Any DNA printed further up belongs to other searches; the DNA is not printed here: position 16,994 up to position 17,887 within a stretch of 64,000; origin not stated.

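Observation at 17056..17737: Second promoter-equipped GC-rich insert between rfbG and rfbH, encoding a degenerate Nudix-like protein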

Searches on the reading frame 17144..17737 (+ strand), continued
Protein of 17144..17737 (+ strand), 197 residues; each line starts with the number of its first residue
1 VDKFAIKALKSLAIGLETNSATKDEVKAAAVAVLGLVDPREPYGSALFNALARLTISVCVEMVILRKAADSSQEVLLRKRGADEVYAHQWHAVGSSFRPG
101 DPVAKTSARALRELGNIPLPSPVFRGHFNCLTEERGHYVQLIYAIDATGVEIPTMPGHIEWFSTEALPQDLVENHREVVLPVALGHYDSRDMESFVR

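Call 68: find_encoding_contigs(protein=P0063, flank=5000, max_places=1)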
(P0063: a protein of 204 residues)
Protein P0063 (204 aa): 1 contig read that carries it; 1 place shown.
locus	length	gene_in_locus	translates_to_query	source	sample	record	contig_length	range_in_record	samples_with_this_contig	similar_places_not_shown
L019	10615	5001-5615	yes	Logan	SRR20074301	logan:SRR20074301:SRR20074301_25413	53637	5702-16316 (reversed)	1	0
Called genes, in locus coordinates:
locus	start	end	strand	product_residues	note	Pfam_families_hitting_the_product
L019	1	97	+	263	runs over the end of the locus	PF00483:NTP_transferase, PF12804:NTP_transf_3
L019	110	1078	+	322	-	PF01073:3Beta_HSD, PF01370:Epimerase, PF02719:Polysacc_synt_2, PF04321:RmlD_sub_bind (weak), PF05368:NmrA (faint), PF16363:GDP_Man_Dehyd, PF07993:NAD_binding_4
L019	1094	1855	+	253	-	-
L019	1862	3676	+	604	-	PF02776:TPP_enzyme_N, PF00205:TPP_enzyme_M, PF02775:TPP_enzyme_C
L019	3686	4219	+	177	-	PF01965:DJ-1_PfpI, PF17124:ThiJ_like (faint)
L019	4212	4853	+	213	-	PF00702:Hydrolase, PF13419:HAD_2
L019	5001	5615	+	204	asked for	PF00293:NUDIX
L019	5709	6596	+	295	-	PF01370:Epimerase, PF04321:RmlD_sub_bind (weak)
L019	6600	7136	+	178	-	PF00293:NUDIX (weak)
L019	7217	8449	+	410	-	PF01041:DegT_DnrJ_EryC1, PF01212:Beta_elim_lyase (weak), PF00155:Aminotran_1_2, PF01053:Cys_Met_Meta_PP (weak)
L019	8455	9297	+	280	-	PF00535:Glycos_transf_2 (weak)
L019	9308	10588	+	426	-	PF00534:Glycos_transf_1 (weak)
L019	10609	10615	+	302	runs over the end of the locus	-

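Call 69: find_encoding_contigs(protein=P0023, flank=5000, max_places=1)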
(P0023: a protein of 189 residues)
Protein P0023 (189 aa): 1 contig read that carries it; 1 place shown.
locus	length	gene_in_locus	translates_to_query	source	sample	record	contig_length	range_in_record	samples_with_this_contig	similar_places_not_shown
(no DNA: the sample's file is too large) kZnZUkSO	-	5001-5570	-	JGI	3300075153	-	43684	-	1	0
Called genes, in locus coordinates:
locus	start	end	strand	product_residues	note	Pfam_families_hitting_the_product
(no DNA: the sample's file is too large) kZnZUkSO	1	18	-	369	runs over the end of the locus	PF00534:Glycos_transf_1, PF13692:Glyco_trans_1_4, PF26337:Gtf3_C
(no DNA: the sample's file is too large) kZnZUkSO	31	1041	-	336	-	PF00535:Glycos_transf_2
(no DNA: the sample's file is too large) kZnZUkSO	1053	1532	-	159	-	PF00908:dTDP_sugar_isom, PF05523:FdtA (weak), PF14667:Polysacc_synt_C (weak)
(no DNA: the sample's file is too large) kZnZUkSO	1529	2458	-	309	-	PF00106:adh_short (faint), PF01073:3Beta_HSD, PF01370:Epimerase, PF02719:Polysacc_synt_2, PF04321:RmlD_sub_bind, PF05368:NmrA (faint), PF07993:NAD_binding_4 (faint), PF16363:GDP_Man_Dehyd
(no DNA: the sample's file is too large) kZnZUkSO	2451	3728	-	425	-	PF01041:DegT_DnrJ_EryC1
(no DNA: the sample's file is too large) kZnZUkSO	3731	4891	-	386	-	PF01073:3Beta_HSD, PF01370:Epimerase, PF02719:Polysacc_synt_2, PF04321:RmlD_sub_bind, PF16363:GDP_Man_Dehyd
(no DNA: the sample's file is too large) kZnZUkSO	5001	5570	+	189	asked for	PF00293:NUDIX (weak)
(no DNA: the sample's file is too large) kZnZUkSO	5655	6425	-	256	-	PF00483:NTP_transferase, PF12804:NTP_transf_3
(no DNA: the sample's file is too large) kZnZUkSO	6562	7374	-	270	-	PF01370:Epimerase, PF04321:RmlD_sub_bind, PF01073:3Beta_HSD, PF02719:Polysacc_synt_2, PF07993:NAD_binding_4 (weak), PF13460:NAD_binding_10 (weak), PF16363:GDP_Man_Dehyd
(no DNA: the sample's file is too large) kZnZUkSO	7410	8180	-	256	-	PF02698:DUF218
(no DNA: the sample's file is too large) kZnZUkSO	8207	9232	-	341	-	PF01073:3Beta_HSD, PF01370:Epimerase, PF02719:Polysacc_synt_2, PF04321:RmlD_sub_bind, PF05368:NmrA (weak), PF16363:GDP_Man_Dehyd, PF07993:NAD_binding_4 (weak), PF13460:NAD_binding_10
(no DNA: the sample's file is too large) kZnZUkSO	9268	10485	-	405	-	PF01073:3Beta_HSD, PF01370:Epimerase, PF02719:Polysacc_synt_2, PF04321:RmlD_sub_bind, PF16363:GDP_Man_Dehyd, PF13460:NAD_binding_10 (faint), PF07993:NAD_binding_4 (weak), PF14667:Polysacc_synt_C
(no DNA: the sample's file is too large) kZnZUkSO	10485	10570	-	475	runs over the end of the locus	PF04055:Radical_SAM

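Call 70: find_encoding_contigs(protein=P0156, flank=5000, max_places=1)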
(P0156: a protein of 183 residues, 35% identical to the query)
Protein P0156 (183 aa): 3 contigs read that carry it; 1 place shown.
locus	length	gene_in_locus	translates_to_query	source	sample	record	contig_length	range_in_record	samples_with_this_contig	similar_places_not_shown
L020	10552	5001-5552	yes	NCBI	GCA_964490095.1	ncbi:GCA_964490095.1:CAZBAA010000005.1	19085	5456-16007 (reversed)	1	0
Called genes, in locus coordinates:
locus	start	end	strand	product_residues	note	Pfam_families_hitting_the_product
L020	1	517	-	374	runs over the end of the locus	PF00535:Glycos_transf_2, PF13641:Glyco_tranf_2_3 (weak)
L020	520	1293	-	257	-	PF13489:Methyltransf_23, PF07021:MetW, PF13847:Methyltransf_31, PF08241:Methyltransf_11, PF08242:Methyltransf_12, PF13649:Methyltransf_25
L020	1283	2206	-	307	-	PF02779:Transket_pyr, PF22613:Transketolase_C_1 (faint), PF02780:Transketolase_C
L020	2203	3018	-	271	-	PF00456:Transketolase_N, PF13292:DXP_synthase_N (weak)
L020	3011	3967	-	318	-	PF00106:adh_short, PF01073:3Beta_HSD, PF01370:Epimerase, PF02719:Polysacc_synt_2, PF04321:RmlD_sub_bind, PF16363:GDP_Man_Dehyd, PF07993:NAD_binding_4 (faint)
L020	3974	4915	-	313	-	PF13489:Methyltransf_23 (weak), PF08241:Methyltransf_11 (faint)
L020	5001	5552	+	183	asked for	-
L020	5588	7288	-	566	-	PF00483:NTP_transferase, PF00106:adh_short (faint), PF01073:3Beta_HSD, PF01370:Epimerase, PF02719:Polysacc_synt_2, PF04321:RmlD_sub_bind, PF16363:GDP_Man_Dehyd, PF07993:NAD_binding_4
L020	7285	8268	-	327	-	PF00106:adh_short (weak), PF01073:3Beta_HSD, PF01370:Epimerase, PF02719:Polysacc_synt_2, PF04321:RmlD_sub_bind, PF16363:GDP_Man_Dehyd, PF13460:NAD_binding_10 (weak), PF07993:NAD_binding_4 (faint)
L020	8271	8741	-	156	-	PF01041:DegT_DnrJ_EryC1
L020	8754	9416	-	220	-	PF00155:Aminotran_1_2, PF01041:DegT_DnrJ_EryC1, PF00266:Aminotran_5 (faint), PF01212:Beta_elim_lyase (weak), PF01053:Cys_Met_Meta_PP (weak)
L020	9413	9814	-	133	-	PF25084:LbH_EIF2B (faint), PF00132:Hexapep, PF14602:Hexapep_2 (weak)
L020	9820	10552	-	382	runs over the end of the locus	PF02350:Epimerase_2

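Call 71: find_encoding_contigs(protein=P0154, flank=5000, max_places=1)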
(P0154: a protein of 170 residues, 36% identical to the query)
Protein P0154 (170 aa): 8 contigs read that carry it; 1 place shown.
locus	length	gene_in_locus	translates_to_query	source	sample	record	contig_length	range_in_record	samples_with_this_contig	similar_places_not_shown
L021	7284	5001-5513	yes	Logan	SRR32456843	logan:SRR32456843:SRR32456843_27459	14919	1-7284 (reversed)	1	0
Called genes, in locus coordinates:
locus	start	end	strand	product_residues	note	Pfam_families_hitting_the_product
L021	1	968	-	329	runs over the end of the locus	PF13641:Glyco_tranf_2_3, PF00535:Glycos_transf_2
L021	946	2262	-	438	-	PF00266:Aminotran_5 (weak), PF01041:DegT_DnrJ_EryC1, PF00155:Aminotran_1_2 (weak), PF01053:Cys_Met_Meta_PP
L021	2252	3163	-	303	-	PF02779:Transket_pyr, PF02780:Transketolase_C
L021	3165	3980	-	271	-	PF00456:Transketolase_N, PF13292:DXP_synthase_N, PF00676:E1_dh (weak), PF09364:XFP_N (weak)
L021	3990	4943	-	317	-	PF00106:adh_short, PF01073:3Beta_HSD, PF01370:Epimerase, PF02719:Polysacc_synt_2, PF04321:RmlD_sub_bind, PF16363:GDP_Man_Dehyd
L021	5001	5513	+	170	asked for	PF00293:NUDIX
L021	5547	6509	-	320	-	PF01370:Epimerase, PF02719:Polysacc_synt_2, PF04321:RmlD_sub_bind, PF01073:3Beta_HSD, PF16363:GDP_Man_Dehyd, PF07993:NAD_binding_4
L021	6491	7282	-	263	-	?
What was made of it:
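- In three of them the gene is on the opposite strand, so it is again its own transcription unit (calls 69-71).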

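Call 82: search_protein_families(library=padloc, proteins=[window:17144-17737:+], max_evalue=0.01)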
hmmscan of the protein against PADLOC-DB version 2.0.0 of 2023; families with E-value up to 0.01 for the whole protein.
window:17144-17737:+ (197 aa): 0 families

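Call 83: search_protein_families(library=phrogs, proteins=[window:17144-17737:+], max_evalue=0.01)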
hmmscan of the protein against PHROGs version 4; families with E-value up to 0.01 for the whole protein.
window:17144-17737:+ (197 aa): 0 families

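Call 88: fold_search(model_id=the predicted structure, library=viral)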
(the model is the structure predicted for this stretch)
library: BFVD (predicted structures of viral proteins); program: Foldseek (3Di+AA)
matches with E <= 10: 523; with E <= 0.001: 94
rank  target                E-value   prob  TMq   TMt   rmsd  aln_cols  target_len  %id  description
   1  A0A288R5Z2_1          8.7e-08  1.00  0.49  0.12  16.9       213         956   16  Coat protein [Pterostylis sanguinea virus A]
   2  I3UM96                2.1e-07  1.00  0.51  0.29  11.1       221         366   14  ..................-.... protein [Colwellia phage 9A]
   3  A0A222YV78            3.0e-07  1.00  0.52  0.56   3.2       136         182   17  Nudix hydrolase domain-containing protein [Streptomyces phage Mildred21]
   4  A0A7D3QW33            3.4e-07  1.00  0.49  0.32   4.4       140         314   22  ADP-ribose pyrophosphatase yjhB NUDIx family [Fadolivirus FV1/VV64]
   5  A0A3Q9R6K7            4.4e-07  1.00  0.51  0.63   6.5       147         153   15  (no name in the UniProt tables at hand)
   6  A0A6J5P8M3            5.3e-07  1.00  0.52  0.53   3.3       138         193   28  COG1051 ADP-ribose pyrophosphatase [uncultured Caudovirales phage]
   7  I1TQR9                6.0e-07  1.00  0.46  0.53  11.0       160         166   14  (no name in the UniProt tables at hand)
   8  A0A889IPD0            7.7e-07  1.00  0.49  0.69   4.2       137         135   12  (no name in the UniProt tables at hand)
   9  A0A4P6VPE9            7.7e-07  1.00  0.55  0.41   5.4       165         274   16  NUDIX hydrolase [Mimivirus LCMiAC02]
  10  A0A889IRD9            1.1e-06  1.00  0.46  0.62   6.2       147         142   16  (no name in the UniProt tables at hand)
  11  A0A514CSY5            1.3e-06  1.00  0.48  0.37  15.0       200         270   13  A/G-specific adenine glycosylase [Achromobacter phage Motura]
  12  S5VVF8                1.7e-06  1.00  0.48  0.40   5.1       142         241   13  NUDIX hydrolase [Pseudomonas phage PaBG]
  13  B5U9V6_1              2.9e-06  1.00  0.45  0.11  12.5       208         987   15  Nudix hydrolase domain-containing protein [Lentinula edodes mycovirus HKB]
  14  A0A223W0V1            3.0e-06  1.00  0.46  0.65   4.2       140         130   14  Putative NUDIX hydrolase [Agrobacterium phage Atu_ph07]
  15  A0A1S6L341            3.5e-06  1.00  0.51  0.65   4.0       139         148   13  Putative NUDIX domain-containing protein [Erwinia phage vB_EamM_Yoloswag]
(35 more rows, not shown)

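Call 103: search_protein_families(library=pfam, proteins=[window:17144-17737:+, P0003, P0004, P0005, P0011, P0154, P0159, P0160, P0161, P0063], max_evalue=10)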
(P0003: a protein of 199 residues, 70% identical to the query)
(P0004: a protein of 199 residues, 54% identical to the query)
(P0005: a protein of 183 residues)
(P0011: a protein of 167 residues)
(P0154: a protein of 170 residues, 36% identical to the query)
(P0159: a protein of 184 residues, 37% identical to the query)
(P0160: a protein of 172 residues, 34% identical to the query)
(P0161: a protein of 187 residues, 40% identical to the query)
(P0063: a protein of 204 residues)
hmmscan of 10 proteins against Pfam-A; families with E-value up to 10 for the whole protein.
window:17144-17737:+ (197 aa): 2 families
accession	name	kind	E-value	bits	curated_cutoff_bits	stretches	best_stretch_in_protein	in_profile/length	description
PF00293.34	NUDIX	-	0.0021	18.5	21.1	1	70-179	12-131/134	NUDIX domain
PF02547.20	Queuosine_synth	-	0.018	14.7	25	1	98-193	124-202/322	Queuosine biosynthesis protein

P0003 (199 aa): 3 families
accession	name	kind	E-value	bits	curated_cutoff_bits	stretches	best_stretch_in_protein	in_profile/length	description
PF00293.34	NUDIX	-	9.5e-08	32.6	21.1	1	71-180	12-130/134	NUDIX domain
PF14815.12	NUDIX_4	-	0.053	13.8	35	1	73-120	9-56/113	NUDIX domain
PF16262.11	DUF4916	-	0.072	13.1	27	1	120-171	99-146/170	Domain of unknown function (DUF4916)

P0004 (199 aa): 2 families
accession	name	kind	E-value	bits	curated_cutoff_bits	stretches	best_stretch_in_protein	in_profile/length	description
PF00293.34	NUDIX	-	4e-05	24.1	21.1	1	70-180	12-131/134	NUDIX domain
PF14815.12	NUDIX_4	-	0.026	14.7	35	1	70-113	7-47/113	NUDIX domain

P0005 (183 aa): 2 families
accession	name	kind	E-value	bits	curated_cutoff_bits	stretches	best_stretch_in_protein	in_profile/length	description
PF00293.34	NUDIX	-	8.2e-10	39.2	21.1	1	61-172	12-132/134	NUDIX domain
PF14815.12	NUDIX_4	-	0.0012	19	35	1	64-159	10-99/113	NUDIX domain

P0011 (167 aa): 2 families
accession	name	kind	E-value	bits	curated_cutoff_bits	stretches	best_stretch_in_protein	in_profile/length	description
PF00293.34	NUDIX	-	7.1e-05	23.3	21.1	1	42-147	6-124/134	NUDIX domain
PF14815.12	NUDIX_4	-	0.018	15.3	35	1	55-144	11-100/113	NUDIX domain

P0154 (170 aa): 1 family
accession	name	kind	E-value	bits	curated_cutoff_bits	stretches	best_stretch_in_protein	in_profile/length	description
PF00293.34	NUDIX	-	1.7e-08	35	21.1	1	41-154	6-129/134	NUDIX domain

P0159 (184 aa): 1 family
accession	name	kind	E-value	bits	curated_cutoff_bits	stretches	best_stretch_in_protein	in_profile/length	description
PF00293.34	NUDIX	-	0.00024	21.5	21.1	1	49-153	15-130/134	NUDIX domain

P0160 (172 aa): 1 family
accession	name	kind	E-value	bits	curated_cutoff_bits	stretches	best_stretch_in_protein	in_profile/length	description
PF00293.34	NUDIX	-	2.3e-05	24.9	21.1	1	46-150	11-129/134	NUDIX domain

P0161 (187 aa): 2 families
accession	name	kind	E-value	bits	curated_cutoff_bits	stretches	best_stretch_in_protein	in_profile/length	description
PF00293.34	NUDIX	-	0.012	16.1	21.1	1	63-173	5-129/134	NUDIX domain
PF09288.16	UBA_3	-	0.094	13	20.4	1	9-38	25-55/55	Fungal ubiquitin-associated domain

P0063 (204 aa): 1 family
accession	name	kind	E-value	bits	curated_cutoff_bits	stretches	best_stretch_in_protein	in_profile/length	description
PF00293.34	NUDIX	-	6.7e-08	33.1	21.1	1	79-188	10-130/134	NUDIX domain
